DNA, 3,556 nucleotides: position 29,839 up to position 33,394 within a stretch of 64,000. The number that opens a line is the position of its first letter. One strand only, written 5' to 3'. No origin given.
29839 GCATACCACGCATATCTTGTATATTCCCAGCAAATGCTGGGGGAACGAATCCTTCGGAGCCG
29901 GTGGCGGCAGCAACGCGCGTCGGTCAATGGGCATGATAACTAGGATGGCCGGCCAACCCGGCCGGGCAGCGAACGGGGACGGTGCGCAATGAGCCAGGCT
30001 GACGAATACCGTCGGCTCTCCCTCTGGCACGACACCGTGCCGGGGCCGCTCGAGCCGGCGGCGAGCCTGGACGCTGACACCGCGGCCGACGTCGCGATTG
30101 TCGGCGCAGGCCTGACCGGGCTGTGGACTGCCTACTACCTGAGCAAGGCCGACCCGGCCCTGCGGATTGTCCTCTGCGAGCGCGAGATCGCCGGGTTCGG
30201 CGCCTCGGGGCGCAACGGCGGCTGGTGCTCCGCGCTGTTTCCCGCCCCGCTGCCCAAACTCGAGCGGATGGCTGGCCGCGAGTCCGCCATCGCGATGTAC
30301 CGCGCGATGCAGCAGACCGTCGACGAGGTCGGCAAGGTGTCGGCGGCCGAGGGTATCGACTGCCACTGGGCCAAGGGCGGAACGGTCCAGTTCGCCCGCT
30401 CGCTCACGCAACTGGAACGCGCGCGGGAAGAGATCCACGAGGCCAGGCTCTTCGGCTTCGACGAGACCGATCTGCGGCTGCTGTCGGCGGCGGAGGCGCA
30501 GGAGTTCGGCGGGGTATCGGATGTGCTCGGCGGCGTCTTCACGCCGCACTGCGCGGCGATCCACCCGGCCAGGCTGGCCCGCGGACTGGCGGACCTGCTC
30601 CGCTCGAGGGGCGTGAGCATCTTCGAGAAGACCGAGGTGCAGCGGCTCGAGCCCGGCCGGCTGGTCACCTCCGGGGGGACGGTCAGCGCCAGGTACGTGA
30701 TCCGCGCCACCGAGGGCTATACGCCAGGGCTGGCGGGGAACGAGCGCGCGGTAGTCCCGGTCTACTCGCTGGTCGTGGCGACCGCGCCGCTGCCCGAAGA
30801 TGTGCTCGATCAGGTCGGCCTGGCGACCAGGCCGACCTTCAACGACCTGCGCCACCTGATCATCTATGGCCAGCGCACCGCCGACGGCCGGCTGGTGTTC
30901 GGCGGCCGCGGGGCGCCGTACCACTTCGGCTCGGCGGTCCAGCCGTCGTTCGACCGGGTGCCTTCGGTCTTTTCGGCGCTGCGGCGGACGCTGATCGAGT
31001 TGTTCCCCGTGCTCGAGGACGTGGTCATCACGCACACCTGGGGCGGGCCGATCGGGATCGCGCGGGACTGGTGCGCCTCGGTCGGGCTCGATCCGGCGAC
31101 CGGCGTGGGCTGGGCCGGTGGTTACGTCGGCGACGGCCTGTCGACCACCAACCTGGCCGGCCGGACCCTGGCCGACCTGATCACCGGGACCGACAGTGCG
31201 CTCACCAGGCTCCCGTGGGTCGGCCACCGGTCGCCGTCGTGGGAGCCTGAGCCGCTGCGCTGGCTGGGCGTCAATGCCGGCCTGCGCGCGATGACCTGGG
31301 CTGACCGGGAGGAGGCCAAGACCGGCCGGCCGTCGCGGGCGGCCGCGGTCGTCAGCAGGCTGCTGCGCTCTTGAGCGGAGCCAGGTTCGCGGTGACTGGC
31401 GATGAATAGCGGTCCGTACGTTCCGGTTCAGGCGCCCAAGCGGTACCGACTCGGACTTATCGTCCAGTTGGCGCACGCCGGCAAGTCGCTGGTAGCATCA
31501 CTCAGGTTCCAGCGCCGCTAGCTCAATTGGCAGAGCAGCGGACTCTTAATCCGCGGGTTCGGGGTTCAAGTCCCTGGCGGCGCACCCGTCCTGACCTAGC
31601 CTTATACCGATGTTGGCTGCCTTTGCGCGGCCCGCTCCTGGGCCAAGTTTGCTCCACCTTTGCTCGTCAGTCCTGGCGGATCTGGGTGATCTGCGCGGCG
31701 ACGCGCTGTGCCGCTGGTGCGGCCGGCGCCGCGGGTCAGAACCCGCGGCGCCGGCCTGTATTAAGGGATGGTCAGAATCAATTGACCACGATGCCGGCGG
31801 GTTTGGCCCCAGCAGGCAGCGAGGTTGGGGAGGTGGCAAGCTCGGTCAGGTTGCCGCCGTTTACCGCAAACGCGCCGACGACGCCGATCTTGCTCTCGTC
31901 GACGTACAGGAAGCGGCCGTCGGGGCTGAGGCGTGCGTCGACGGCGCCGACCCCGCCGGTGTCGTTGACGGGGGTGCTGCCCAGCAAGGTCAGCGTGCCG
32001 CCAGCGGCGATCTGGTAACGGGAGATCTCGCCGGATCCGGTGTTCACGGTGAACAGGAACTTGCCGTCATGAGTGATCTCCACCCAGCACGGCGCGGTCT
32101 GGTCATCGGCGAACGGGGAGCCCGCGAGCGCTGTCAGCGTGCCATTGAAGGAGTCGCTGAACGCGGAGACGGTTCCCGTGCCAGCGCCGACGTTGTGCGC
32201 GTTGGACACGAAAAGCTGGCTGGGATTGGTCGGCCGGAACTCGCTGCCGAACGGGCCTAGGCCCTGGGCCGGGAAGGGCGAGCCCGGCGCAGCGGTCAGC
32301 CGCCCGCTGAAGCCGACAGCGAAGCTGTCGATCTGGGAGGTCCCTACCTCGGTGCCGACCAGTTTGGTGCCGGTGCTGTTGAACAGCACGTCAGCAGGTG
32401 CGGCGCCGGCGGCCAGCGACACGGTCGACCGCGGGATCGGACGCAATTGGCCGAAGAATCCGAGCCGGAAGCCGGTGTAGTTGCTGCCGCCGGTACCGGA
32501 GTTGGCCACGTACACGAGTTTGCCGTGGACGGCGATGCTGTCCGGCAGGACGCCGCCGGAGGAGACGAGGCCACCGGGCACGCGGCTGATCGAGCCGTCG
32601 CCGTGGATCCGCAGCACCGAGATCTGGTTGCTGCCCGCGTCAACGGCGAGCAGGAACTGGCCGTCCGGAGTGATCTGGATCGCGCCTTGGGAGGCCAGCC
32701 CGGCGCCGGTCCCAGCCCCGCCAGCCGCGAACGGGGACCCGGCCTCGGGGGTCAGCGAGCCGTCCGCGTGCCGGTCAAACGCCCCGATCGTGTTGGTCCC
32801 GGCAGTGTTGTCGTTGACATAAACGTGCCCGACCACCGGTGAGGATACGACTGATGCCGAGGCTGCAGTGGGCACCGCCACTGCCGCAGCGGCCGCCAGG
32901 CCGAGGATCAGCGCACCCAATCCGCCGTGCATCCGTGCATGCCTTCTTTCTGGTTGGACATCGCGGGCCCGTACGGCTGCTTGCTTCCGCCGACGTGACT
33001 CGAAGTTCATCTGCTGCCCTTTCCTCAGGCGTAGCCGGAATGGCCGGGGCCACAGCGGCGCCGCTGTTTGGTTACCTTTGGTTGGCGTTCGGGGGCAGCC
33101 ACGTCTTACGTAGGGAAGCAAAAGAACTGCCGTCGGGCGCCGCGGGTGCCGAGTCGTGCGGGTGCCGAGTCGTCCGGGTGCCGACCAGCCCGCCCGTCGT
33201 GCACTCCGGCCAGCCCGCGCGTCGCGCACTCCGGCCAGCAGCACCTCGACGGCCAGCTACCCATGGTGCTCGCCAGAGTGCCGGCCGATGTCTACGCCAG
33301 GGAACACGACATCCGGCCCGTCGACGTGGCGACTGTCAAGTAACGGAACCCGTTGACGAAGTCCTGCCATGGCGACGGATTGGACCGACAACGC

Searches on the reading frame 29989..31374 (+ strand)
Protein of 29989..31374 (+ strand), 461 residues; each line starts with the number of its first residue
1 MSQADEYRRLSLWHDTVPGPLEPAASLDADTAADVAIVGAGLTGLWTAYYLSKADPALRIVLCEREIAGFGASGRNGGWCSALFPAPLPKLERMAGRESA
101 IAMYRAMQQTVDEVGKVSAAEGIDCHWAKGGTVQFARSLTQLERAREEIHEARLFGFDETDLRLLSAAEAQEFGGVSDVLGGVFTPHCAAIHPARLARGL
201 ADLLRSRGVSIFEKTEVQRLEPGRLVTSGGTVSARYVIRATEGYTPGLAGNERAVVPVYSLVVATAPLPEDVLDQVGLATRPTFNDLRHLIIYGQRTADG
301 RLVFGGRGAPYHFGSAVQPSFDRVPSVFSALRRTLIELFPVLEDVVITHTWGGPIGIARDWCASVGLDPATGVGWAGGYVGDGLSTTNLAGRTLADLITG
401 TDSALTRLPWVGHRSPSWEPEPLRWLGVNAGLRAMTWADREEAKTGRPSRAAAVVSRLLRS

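Call 81: search_protein_families(library=pfam, proteins=[window:29989-31374:+], max_evalue=0.001)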
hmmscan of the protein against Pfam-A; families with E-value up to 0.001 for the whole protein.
window:29989-31374:+ (461 aa): 4 families
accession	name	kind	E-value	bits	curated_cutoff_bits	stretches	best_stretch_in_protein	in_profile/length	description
PF01266.30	DAO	-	9.8e-62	209.9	27.9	1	34-397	1-353/353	FAD dependent oxidoreductase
PF01946.23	Thi4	-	2.2e-07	30.8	26.2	1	31-77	16-61/235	Thi4 family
PF00890.30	FAD_binding_2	-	0.00062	19.5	20.4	1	34-227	1-177/414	FAD binding domain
PF13450.12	NAD_binding_8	-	0.00096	19.8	21.9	0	37-66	1-28/68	NAD(P)-binding Rossmann-like domain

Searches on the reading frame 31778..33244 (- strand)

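Call 81: search_protein_families(library=pfam, proteins=[window:31778-33244:-], max_evalue=0.001)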
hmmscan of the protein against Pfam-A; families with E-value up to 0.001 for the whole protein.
window:31778-33244:- (488 aa): 1 family
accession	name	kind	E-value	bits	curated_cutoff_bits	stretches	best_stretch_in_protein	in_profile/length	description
PF10282.15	Lactonase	-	2e-16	60.6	21.7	1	160-249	223-310/344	Lactonase, 7-bladed beta-propeller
